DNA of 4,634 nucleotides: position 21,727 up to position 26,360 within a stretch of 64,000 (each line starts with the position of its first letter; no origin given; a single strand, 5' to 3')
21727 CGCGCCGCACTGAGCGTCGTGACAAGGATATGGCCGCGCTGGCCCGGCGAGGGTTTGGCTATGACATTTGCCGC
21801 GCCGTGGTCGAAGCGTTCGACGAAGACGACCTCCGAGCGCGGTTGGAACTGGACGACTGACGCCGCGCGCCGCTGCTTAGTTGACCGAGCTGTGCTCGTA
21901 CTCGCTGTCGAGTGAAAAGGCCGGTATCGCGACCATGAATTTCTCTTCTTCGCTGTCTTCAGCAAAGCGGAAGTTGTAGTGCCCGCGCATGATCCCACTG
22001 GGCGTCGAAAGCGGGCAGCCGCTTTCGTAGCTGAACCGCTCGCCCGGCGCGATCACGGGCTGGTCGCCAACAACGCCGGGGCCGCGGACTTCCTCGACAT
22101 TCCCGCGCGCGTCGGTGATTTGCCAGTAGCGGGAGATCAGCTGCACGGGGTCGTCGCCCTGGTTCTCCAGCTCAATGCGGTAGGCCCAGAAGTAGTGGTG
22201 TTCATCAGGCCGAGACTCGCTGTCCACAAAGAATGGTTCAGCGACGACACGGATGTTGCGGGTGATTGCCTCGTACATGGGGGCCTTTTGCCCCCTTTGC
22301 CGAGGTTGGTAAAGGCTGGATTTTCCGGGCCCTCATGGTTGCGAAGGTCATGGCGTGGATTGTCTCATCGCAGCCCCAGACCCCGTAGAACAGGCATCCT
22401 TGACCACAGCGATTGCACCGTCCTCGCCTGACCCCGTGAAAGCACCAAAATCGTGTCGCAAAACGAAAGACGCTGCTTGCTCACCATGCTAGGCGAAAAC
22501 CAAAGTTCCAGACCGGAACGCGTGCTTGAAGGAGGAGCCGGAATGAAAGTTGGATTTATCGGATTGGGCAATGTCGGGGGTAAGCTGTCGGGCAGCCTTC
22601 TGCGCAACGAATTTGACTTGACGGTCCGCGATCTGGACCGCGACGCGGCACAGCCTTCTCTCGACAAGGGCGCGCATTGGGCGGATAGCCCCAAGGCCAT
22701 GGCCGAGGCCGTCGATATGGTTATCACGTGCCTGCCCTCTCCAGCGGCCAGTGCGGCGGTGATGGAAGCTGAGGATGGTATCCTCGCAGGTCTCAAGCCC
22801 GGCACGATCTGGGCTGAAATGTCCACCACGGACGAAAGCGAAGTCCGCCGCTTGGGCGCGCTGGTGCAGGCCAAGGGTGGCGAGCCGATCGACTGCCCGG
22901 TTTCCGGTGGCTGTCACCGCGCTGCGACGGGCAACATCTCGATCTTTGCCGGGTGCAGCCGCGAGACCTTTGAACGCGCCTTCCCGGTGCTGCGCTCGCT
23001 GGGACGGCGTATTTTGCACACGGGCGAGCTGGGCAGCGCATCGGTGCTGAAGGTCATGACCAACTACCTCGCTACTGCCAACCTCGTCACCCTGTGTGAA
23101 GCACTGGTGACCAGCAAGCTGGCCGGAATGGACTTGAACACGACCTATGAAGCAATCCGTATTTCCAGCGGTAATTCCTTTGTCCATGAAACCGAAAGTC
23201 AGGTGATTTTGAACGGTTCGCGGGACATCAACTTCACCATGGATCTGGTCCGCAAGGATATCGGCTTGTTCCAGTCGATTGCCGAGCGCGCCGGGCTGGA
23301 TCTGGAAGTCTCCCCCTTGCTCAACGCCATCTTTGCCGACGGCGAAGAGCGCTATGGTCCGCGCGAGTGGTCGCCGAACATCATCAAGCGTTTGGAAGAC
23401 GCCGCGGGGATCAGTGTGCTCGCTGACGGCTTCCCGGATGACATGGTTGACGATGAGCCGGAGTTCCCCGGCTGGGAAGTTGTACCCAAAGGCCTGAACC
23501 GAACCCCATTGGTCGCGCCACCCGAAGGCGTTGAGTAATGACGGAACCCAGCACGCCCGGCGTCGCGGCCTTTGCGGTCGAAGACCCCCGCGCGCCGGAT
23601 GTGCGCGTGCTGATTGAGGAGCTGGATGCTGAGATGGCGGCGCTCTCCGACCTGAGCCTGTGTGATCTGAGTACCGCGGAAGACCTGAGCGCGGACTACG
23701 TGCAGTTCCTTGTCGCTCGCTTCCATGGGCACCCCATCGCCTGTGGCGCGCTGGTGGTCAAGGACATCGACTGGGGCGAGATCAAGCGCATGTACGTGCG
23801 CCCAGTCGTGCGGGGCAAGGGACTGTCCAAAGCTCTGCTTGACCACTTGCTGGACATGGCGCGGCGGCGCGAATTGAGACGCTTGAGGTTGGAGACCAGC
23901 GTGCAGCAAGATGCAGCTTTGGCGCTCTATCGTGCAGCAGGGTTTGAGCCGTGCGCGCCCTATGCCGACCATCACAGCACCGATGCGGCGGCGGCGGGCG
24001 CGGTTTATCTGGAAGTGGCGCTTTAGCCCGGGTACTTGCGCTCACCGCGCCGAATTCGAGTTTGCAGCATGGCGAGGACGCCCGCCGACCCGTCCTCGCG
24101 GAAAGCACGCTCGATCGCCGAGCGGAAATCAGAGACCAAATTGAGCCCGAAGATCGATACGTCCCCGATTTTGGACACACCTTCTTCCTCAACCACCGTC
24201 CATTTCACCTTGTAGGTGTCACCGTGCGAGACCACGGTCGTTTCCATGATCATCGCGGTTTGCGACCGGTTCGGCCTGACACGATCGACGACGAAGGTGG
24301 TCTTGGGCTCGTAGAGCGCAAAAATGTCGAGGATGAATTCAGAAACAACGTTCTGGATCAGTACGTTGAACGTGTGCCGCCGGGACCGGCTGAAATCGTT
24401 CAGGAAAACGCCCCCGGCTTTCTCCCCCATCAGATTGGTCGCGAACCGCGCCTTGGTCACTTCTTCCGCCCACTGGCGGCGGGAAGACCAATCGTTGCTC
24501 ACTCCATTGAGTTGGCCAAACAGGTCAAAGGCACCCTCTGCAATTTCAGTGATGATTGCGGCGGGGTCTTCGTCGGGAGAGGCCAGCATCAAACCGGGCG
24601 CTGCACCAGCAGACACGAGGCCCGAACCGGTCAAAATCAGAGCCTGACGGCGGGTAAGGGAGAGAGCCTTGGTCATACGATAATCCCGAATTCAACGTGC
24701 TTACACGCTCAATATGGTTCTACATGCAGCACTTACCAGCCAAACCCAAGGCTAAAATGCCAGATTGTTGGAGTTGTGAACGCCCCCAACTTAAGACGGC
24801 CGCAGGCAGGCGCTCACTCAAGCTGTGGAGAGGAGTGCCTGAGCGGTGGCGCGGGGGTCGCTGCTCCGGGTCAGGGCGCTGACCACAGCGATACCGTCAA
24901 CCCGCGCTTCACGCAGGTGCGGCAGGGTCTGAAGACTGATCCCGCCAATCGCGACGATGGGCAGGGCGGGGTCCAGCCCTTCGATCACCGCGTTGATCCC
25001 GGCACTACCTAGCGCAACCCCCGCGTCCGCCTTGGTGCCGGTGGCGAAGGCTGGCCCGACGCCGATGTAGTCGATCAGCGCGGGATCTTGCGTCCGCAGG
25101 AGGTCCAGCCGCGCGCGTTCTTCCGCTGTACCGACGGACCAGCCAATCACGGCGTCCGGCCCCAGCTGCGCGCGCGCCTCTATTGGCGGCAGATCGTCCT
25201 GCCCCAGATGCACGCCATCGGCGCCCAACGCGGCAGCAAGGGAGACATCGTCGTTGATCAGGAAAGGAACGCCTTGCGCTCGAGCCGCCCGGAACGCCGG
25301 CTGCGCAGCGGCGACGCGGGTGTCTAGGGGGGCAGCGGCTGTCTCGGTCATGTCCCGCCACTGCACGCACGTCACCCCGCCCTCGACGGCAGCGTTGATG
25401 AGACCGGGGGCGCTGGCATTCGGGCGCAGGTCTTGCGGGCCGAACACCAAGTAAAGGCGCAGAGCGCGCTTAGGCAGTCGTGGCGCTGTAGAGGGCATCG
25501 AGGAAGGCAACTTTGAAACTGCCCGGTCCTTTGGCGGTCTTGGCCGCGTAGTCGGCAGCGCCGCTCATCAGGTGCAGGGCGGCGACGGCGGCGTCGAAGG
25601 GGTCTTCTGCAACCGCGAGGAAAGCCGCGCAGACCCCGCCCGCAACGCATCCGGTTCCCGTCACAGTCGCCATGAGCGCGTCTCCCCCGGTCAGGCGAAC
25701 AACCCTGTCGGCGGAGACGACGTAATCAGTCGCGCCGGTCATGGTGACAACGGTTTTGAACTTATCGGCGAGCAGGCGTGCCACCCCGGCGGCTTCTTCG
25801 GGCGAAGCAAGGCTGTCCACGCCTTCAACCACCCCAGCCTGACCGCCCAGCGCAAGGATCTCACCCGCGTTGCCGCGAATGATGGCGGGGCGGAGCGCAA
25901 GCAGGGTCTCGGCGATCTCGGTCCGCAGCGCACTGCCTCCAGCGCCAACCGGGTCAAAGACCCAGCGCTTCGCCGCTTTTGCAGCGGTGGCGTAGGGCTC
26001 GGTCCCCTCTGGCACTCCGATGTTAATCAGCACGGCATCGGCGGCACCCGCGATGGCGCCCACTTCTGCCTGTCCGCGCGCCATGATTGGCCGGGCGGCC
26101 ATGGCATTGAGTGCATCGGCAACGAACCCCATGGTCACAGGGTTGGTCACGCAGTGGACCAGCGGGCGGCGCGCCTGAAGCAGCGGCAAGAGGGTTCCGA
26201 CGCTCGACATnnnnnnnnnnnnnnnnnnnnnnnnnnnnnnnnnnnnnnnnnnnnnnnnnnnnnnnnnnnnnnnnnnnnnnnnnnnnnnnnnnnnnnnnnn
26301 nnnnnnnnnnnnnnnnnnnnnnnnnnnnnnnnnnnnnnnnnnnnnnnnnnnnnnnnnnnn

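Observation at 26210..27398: TPP riboswitch controlling a DctP-like TRAP binding protein fused to thiM-thiE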

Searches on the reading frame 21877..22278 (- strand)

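Call 55: search_protein_families(library=pfam, proteins=[window:21877-22278:-], max_evalue=0.001)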
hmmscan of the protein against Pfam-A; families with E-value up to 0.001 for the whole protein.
window:21877-22278:- (133 aa): 1 family
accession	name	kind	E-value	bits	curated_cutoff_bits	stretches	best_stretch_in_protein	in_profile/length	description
PF04379.20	DUF525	-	9.3e-37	125.6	27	1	20-104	2-86/87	ApaG domain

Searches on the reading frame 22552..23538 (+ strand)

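Call 55: search_protein_families(library=pfam, proteins=[window:22552-23538:+], max_evalue=0.001)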
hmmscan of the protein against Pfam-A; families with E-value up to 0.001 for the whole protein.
window:22552-23538:+ (328 aa): 2 families
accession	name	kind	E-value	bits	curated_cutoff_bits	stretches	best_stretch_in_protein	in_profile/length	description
PF03446.21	NAD_binding_2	-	4.4e-38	131.3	21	1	1-158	3-161/161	NAD binding domain of 6-phosphogluconate dehydrogenase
PF14833.11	NAD_binding_11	-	1.9e-20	73.7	30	1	161-271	1-112/122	NAD-binding of NADP-dependent 3-hydroxyisobutyrate dehydrogenase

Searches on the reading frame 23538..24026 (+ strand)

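Call 55: search_protein_families(library=pfam, proteins=[window:23538-24026:+], max_evalue=0.001)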
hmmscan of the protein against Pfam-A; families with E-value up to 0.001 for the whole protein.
window:23538-24026:+ (162 aa): 4 families
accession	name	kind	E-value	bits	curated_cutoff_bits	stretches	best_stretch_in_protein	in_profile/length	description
PF00583.31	Acetyltransf_1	-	3.6e-17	63.2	20.7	1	49-136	27-116/116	Acetyltransferase (GNAT) family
PF13508.13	Acetyltransf_7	-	2.9e-13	50.4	27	1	56-138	4-84/84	Acetyltransferase (GNAT) domain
PF13673.13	Acetyltransf_10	-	1.3e-09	38.6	23.6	1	48-141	24-112/128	Acetyltransferase (GNAT) domain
PF14542.12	Acetyltransf_CG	-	0.00094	19.7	30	0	82-114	27-59/80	GCN5-related N-acetyl-transferase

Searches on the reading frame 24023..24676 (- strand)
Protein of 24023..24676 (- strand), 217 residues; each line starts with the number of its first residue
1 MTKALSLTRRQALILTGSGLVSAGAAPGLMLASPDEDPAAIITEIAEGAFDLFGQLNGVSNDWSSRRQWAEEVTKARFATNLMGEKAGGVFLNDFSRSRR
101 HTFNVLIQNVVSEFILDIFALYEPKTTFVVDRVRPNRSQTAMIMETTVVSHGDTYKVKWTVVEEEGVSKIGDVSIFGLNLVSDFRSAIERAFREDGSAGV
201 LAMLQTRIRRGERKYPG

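Call 4: search_protein_families(library=pfam, proteins=[window:24023-24676:-], max_evalue=0.01)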
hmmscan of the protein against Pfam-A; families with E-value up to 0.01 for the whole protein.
window:24023-24676:- (217 aa): 1 family
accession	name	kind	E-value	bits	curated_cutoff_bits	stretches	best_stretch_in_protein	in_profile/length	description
PF05494.18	MlaC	-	3.8e-14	53.3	26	1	62-205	21-165/166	MlaC protein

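Call 5: search_protein_families(library=ncbifam, proteins=[window:24023-24676:-], max_evalue=0.01)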
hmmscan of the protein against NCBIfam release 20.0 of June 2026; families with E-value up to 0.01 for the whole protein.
window:24023-24676:- (217 aa): 1 family
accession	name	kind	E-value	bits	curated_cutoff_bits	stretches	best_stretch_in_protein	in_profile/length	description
TIGR03481.1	HpnM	hypoth_equivalog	0.0002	20.7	160.1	1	14-209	4-196/200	hopanoid biosynthesis associated membrane protein HpnM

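Call 51: find_homologous_proteins(query=window:24023-24676:-, max_evalue=0.00001)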
Query window:24023-24676:- (217 aa): 16 proteins with E <= 0.00001 among 468 candidates.
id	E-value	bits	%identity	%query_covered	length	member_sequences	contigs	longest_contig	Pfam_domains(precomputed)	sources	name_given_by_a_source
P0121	3.7e-135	466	100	100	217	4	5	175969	PF05494.19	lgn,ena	-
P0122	1.3e-95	337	73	97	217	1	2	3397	PF05494.19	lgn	-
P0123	1.3e-94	334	70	100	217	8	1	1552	PF05494.19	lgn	-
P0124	2.1e-93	330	72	97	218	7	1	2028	PF05494.19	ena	-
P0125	6.0e-93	328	70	100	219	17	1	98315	PF05494.19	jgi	-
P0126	6.2e-93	328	72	97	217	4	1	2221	PF05494.19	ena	-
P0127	1.7e-92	327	70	100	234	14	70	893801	PF05494.19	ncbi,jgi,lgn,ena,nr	ncbi:MAG: ABC transporter substrate-binding protein [Alphaproteobacteria bacterium]|nr:ABC transport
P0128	1.7e-92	327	71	100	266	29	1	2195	PF05494.19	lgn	-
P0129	3.1e-92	326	71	100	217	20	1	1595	PF05494.19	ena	-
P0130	4.9e-92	325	69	100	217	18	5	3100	PF05494.19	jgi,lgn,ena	-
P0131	1.1e-90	321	69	100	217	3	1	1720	PF05494.19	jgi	-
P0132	1.5e-90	320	69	100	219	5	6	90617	PF05494.19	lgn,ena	-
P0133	1.9e-90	320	68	99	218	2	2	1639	PF05494.19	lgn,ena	-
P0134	6.6e-90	318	68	100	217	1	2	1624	PF05494.19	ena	-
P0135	3.5e-68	247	55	100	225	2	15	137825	PF05494.19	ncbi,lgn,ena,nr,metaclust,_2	ncbi:MAG: hypothetical protein EVA88_00655 [Rhodospirillaceae bacterium]|nr:MAG: hypothetical protei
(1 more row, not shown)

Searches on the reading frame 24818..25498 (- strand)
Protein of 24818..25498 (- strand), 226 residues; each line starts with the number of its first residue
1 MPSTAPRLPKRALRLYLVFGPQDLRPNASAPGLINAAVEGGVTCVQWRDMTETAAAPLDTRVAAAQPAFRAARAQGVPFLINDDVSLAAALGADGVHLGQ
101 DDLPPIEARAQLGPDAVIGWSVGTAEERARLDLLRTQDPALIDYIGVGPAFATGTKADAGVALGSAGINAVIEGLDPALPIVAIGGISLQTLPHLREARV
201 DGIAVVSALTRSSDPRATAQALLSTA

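Call 4: search_protein_families(library=pfam, proteins=[window:24818-25498:-], max_evalue=0.01)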
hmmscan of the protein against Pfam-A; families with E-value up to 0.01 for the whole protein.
window:24818-25498:- (226 aa): 1 family
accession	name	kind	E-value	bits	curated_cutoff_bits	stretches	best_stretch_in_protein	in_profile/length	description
PF02581.23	TMP-TENI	-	8.7e-48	162.5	27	1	15-209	1-180/180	Thiamine monophosphate synthase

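Call 5: search_protein_families(library=ncbifam, proteins=[window:24818-25498:-], max_evalue=0.01)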
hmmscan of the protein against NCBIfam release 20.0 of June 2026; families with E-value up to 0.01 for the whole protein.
window:24818-25498:- (226 aa): 14 families
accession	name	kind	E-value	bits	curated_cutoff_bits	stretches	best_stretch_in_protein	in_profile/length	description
TIGR00693.1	thiE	equivalog_domain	3e-51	173.5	145.1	1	14-222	1-197/197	thiamine phosphate synthase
NF002727.0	PRK02615.1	equivalog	1.3e-39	135.9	335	1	13-224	149-342/349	thiamine phosphate synthase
NF007070.0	PRK09517.1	equivalog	2.3e-33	115.5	761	1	13-223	4-211/755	multifunctional thiamine-phosphate pyrophosphorylase/synthase/phosphomethylpyrimidine kinase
NF000736.0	PRK00043.2-3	equivalog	2.5e-31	108.7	227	1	35-224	21-203/207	thiamine phosphate synthase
NF000740.0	PRK00043.3-4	equivalog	1.5e-28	99.8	202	1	13-224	7-212/218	thiamine phosphate synthase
NF000741.0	PRK00043.3-5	equivalog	1.7e-25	90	350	1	12-223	7-211/217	thiamine phosphate synthase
NF000738.0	PRK00043.3-1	equivalog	6.3e-22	78.3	445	1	34-222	26-211/221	thiamine phosphate synthase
NF002904.0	PRK03512.1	equivalog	3.9e-21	75.5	231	1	34-224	25-204/211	thiamine phosphate synthase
NF006530.0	PRK08999.1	equivalog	2.3e-14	53.2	245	1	28-210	145-313/315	Nudix family hydrolase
NF005819.0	PRK07695.1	equivalog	3.5e-14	52.9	251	1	79-222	60-193/205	thiazole tautomerase TenI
NF000734.0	PRK00043.1-5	equivalog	1.1e-13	51.3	252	1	34-223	16-194/201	thiamine phosphate synthase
NF008933.0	PRK12290.1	equivalog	2.4e-11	43.2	516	1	35-219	224-405/438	thiamine phosphate synthase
NF005080.0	PRK06512.1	equivalog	4.3e-05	23.3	218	1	11-210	11-196/222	thiamine phosphate synthase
NF006600.0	PRK09140.1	subfamily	0.00054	19.3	207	1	161-216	135-190/210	2-dehydro-3-deoxy-6-phosphogalactonate aldolase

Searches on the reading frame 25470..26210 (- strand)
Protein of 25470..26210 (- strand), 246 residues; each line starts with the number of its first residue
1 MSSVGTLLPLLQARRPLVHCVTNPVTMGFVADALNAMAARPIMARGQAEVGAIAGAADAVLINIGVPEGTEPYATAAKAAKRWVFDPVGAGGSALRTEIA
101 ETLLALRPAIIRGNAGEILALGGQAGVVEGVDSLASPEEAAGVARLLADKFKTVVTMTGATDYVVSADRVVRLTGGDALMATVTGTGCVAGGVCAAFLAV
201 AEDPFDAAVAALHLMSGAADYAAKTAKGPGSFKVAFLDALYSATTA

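Call 4: search_protein_families(library=pfam, proteins=[window:25470-26210:-], max_evalue=0.01)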
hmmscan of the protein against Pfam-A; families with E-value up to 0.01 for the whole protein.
window:25470-26210:- (246 aa): 3 families
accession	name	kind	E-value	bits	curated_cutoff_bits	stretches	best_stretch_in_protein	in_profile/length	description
PF02110.20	HK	-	3.9e-63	213.5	27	1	11-243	4-244/247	Hydroxyethylthiazole kinase family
PF01256.23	Carb_kinase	-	3e-10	40.4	27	1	52-225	61-226/242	NAD(P)H-hydrate dehydratase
PF08543.17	Phos_pyr_kin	-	0.00014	21.7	27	1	82-230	88-243/246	Phosphomethylpyrimidine kinase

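Call 5: search_protein_families(library=ncbifam, proteins=[window:25470-26210:-], max_evalue=0.01)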
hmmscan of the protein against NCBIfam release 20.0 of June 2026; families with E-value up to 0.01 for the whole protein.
window:25470-26210:- (246 aa): 3 families
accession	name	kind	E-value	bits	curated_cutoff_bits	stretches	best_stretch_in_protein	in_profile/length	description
NF006830.1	PRK09355.1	equivalog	4e-75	252.6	180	1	6-244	5-251/263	hydroxyethylthiazole kinase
TIGR00694.1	thiM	equivalog_domain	1.8e-64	217.7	256.4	1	11-243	4-243/249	hydroxyethylthiazole kinase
TIGR00196.1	yjeF_cterm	hypoth_equivalog_domain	1.4e-07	31.1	129.85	1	141-224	172-255/277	NAD(P)H-hydrate dehydratase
